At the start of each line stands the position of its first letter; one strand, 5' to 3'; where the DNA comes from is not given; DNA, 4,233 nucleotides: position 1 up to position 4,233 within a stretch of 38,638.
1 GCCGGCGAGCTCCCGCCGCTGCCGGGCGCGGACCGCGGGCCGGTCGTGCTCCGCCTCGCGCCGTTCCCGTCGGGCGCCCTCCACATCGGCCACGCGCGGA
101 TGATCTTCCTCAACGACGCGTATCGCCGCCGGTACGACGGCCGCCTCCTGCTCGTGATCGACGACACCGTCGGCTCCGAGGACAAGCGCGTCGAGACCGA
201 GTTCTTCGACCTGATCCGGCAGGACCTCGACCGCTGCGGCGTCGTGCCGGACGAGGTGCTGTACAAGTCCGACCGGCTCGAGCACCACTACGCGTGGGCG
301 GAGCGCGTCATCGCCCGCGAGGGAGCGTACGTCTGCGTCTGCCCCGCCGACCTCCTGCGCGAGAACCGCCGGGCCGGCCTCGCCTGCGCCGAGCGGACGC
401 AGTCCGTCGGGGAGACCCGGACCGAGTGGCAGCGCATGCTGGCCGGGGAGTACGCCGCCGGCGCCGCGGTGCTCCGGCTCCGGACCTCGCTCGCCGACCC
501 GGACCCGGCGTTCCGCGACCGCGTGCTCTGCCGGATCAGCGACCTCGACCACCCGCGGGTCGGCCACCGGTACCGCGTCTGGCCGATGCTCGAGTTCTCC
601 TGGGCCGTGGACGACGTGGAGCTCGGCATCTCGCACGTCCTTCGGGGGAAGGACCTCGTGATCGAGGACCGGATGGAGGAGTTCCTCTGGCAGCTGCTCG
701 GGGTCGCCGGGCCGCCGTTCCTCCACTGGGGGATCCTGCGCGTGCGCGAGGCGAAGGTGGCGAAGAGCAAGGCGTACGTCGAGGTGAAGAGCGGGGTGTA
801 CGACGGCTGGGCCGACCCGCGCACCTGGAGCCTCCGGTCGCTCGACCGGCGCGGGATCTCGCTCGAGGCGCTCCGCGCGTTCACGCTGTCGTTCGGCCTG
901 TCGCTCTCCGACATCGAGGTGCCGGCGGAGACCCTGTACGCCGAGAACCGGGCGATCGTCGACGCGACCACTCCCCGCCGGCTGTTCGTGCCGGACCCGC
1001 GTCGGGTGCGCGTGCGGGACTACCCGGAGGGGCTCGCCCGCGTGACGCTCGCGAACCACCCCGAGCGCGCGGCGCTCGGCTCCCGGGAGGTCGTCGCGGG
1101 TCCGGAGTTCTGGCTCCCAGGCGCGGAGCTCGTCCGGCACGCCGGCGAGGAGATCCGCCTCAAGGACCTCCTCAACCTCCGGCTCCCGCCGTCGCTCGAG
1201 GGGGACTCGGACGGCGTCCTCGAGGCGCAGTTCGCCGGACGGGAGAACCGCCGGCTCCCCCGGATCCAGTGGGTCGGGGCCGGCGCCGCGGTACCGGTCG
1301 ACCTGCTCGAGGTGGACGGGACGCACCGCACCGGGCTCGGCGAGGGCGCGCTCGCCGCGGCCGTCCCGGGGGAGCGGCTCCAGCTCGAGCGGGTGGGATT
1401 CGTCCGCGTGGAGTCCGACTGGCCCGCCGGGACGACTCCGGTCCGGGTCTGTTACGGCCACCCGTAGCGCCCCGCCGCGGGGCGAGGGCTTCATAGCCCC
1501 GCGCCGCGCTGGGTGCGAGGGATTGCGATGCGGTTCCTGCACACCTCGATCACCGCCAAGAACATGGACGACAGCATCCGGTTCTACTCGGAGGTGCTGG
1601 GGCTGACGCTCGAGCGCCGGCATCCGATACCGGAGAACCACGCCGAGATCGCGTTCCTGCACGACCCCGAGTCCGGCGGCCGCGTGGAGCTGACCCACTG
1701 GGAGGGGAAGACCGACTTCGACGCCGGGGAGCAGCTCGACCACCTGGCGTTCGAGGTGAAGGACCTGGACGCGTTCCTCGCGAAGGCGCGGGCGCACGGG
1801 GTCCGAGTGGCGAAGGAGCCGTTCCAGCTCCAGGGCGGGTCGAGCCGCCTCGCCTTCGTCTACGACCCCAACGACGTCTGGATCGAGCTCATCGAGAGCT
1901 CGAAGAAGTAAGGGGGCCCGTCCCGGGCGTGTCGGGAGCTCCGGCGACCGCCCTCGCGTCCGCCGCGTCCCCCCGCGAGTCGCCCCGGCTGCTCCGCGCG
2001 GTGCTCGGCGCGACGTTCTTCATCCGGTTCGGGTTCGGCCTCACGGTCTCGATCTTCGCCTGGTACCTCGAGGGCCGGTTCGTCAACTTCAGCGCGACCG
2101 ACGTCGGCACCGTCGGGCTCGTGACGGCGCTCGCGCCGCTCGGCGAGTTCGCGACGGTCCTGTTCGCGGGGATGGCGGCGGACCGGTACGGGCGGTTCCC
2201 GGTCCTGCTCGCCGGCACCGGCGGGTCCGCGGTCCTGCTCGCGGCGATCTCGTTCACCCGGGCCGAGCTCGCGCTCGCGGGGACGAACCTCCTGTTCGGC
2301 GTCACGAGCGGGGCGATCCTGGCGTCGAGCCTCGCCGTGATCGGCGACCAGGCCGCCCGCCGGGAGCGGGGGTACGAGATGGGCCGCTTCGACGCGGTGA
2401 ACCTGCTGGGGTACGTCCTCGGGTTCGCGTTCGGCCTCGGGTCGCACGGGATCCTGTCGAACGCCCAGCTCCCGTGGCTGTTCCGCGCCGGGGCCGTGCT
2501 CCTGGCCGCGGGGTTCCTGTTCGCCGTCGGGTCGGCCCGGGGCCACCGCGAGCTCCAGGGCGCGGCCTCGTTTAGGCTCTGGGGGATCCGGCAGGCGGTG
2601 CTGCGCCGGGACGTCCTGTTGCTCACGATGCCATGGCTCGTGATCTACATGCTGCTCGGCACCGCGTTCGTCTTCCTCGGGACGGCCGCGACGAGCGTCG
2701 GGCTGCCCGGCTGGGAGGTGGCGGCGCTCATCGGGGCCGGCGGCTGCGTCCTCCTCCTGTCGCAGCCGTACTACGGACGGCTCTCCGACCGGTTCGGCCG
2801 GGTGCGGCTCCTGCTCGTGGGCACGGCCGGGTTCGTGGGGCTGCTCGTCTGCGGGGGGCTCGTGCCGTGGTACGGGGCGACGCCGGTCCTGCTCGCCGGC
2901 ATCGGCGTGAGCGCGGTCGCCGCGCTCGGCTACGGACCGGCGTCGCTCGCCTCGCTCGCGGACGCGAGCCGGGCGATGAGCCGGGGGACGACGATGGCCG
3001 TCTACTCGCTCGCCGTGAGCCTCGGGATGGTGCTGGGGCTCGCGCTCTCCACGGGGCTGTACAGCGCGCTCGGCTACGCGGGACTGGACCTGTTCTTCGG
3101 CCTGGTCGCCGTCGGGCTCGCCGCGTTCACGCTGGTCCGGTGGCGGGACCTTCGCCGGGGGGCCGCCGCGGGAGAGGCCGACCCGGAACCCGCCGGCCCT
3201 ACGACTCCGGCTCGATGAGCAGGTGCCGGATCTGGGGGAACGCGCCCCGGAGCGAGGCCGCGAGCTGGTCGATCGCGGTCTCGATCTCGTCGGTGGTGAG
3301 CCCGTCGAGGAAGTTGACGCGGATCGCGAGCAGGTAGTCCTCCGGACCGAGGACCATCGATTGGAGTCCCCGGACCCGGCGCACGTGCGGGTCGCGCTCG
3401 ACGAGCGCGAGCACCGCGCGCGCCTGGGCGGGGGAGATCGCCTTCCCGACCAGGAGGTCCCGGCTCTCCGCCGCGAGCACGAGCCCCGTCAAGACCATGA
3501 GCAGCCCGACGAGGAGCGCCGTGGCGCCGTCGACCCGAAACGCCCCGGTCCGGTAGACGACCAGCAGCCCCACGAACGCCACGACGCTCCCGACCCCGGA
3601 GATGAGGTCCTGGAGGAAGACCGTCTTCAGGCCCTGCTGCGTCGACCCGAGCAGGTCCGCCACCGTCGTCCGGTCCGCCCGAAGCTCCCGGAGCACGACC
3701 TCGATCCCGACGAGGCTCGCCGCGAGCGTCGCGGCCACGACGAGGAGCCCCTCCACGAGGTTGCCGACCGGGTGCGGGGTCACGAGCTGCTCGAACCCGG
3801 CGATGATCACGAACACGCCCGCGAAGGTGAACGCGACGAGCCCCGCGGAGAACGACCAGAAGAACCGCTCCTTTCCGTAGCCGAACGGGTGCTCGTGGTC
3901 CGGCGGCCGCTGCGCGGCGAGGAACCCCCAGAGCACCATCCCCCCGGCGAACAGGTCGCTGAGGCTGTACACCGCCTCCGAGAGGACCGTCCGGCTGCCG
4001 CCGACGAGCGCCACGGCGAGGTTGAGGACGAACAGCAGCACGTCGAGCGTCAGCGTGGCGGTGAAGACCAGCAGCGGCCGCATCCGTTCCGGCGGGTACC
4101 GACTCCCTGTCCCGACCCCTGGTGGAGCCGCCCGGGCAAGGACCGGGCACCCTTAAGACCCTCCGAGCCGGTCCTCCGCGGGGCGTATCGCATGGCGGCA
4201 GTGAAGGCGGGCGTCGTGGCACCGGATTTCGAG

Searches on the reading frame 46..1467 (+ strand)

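Call 10: search_protein_families(library=pfam, proteins=[window:46-1467:+])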
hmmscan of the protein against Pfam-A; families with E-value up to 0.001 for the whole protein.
window:46-1467:+ (473 aa): 3 families
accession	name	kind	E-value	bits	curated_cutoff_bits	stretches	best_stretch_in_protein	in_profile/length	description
PF00749.27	tRNA-synt_1c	-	6.8e-53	180.1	23.4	1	3-289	5-295/314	tRNA synthetases class I (E and Q), catalytic domain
PF03950.23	tRNA-synt_1c_C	-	1.1e-09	38.8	23.9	1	310-380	2-73/91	tRNA synthetases class I (E and Q), anti-codon binding domain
PF20974.2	tRNA-synt_1c_C2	-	4.5e-06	27.7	23.9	1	407-455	2-68/69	tRNA synthetases class I (E and Q), anti-codon binding domain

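Call 11: search_protein_families(library=ncbifam, proteins=[window:46-1467:+])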
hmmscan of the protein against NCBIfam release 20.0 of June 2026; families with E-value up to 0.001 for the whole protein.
window:46-1467:+ (473 aa): 11 families
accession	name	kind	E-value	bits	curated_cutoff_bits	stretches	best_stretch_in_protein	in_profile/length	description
NF003169.0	PRK04156.1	equivalog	1.6e-125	420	516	1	2-472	104-566/567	glutamate--tRNA ligase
TIGR00463.1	gltX_arch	equivalog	1e-115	387.4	401.75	1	2-462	96-552/560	glutamate--tRNA ligase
TIGR00440.1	glnS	equivalog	1.2e-59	202.6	425.8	1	3-366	4-370/524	glutamine--tRNA ligase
NF011291.0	PRK14703.1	equivalog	1.5e-47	162.3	681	1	3-357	35-395/769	glutamine--tRNA ligase/YqeY domain fusion protein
TIGR00464.1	gltX_bact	equivalog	6.7e-24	84.6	289.95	1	2-247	4-251/470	glutamate--tRNA ligase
NF004315.1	PRK05710.1-4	equivalog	3.1e-22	79.3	250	1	3-248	2-258/274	tRNA glutamyl-Q(34) synthetase GluQRS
TIGR03838.1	queuosine_YadB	equivalog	2.1e-20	73.3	276.7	1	3-243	4-235/272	tRNA glutamyl-Q(34) synthetase GluQRS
NF004314.0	PRK05710.1-3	equivalog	1.3e-19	70.7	256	1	3-242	10-237/297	tRNA glutamyl-Q(34) synthetase GluQRS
NF004313.0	PRK05710.1-2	equivalog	1.6e-14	53.8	380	1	3-232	8-235/299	tRNA glutamyl-Q(34) synthetase GluQRS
NF004312.0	PRK05710.1-1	equivalog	2.7e-07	30.2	453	1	3-240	17-239/306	tRNA glutamyl-Q(34) synthetase GluQRS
NF009866.0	PRK13328.1-2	equivalog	0.00072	19.2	360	0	402-436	119-153/266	type III pantothenate kinase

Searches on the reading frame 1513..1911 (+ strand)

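Call 32: search_protein_families(library=pfam, proteins=[window:1513-1911:+], max_evalue=0.01)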
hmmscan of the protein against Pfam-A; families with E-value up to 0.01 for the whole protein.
window:1513-1911:+ (132 aa): 5 families
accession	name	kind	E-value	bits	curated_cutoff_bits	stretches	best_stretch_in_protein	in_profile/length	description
PF00903.31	Glyoxalase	-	2.3e-19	70.4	20.6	1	7-126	1-121/121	Glyoxalase/Bleomycin resistance protein/Dioxygenase superfamily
PF13669.12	Glyoxalase_4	-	5.6e-15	56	27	1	10-115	2-109/109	Glyoxalase/Bleomycin resistance protein/Dioxygenase superfamily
PF18029.7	Glyoxalase_6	-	8.7e-06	26.8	23.6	1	13-119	4-98/106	Glyoxalase-like domain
PF13468.12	Glyoxalase_3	-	1.6e-05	25.5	25.1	1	60-115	63-117/176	Glyoxalase-like domain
PF12681.13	Glyoxalase_2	-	1.7e-05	25.2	30.1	1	13-129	6-116/118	Glyoxalase-like domain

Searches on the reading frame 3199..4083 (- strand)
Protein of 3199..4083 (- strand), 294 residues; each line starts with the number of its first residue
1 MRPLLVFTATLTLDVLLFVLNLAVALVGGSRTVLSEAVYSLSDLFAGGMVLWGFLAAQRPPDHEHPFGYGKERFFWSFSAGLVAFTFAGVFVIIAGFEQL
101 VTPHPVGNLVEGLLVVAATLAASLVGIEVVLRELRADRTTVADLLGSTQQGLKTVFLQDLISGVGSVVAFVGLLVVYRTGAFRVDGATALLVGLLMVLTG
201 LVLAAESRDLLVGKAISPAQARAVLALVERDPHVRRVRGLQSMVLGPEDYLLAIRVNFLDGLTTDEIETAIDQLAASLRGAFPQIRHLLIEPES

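Call 10: search_protein_families(library=pfam, proteins=[window:3199-4083:-])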
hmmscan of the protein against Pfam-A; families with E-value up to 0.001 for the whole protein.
window:3199-4083:- (294 aa): 1 family
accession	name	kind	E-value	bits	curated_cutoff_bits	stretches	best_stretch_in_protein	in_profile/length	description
PF01545.26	Cation_efflux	-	4.2e-31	108.7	26.6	1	10-212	4-198/198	Cation efflux family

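Call 11: search_protein_families(library=ncbifam, proteins=[window:3199-4083:-])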
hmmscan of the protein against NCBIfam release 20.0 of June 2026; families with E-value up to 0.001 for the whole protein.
window:3199-4083:- (294 aa): 9 families
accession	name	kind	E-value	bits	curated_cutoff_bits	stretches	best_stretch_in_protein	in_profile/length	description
TIGR01297.1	CDF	superfamily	2.3e-38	132.1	82.35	1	8-293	6-281/285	cation diffusion facilitator family transporter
NF050169.1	CatEfflxFieF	equivalog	5.8e-16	58.5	420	1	9-285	10-273/282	cation efflux pump FieF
NF033615.1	CDF_MamM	equivalog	6e-16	58.5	350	1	10-286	15-280/290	magnetosome biogenesis CDF transporter MamM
NF033616.1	CDF_MamB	equivalog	3.2e-15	56.4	350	1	11-289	13-278/284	magnetosome biogenesis CDF transporter MamB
NF007064.0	PRK09509.1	equivalog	8.3e-13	48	447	1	8-284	15-277/300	CDF family cation-efflux transporter FieF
NF040994.1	MamV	equivalog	8.7e-13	48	500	1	19-290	26-283/319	CDF transporter MamV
NF052621.1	MngEfTpMntE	equivalog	1e-12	48.1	500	1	11-226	8-214/293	manganese efflux transporter MntE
NF002923.0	PRK03557.1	equivalog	5.5e-08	32.4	408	1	13-267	27-268/313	CDF family zinc transporter ZitB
NF052602.1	Zn_efflux_Cdf31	equivalog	1.7e-05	24.4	460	1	6-104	9-106/299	CDF family zinc efflux transporter Cdf31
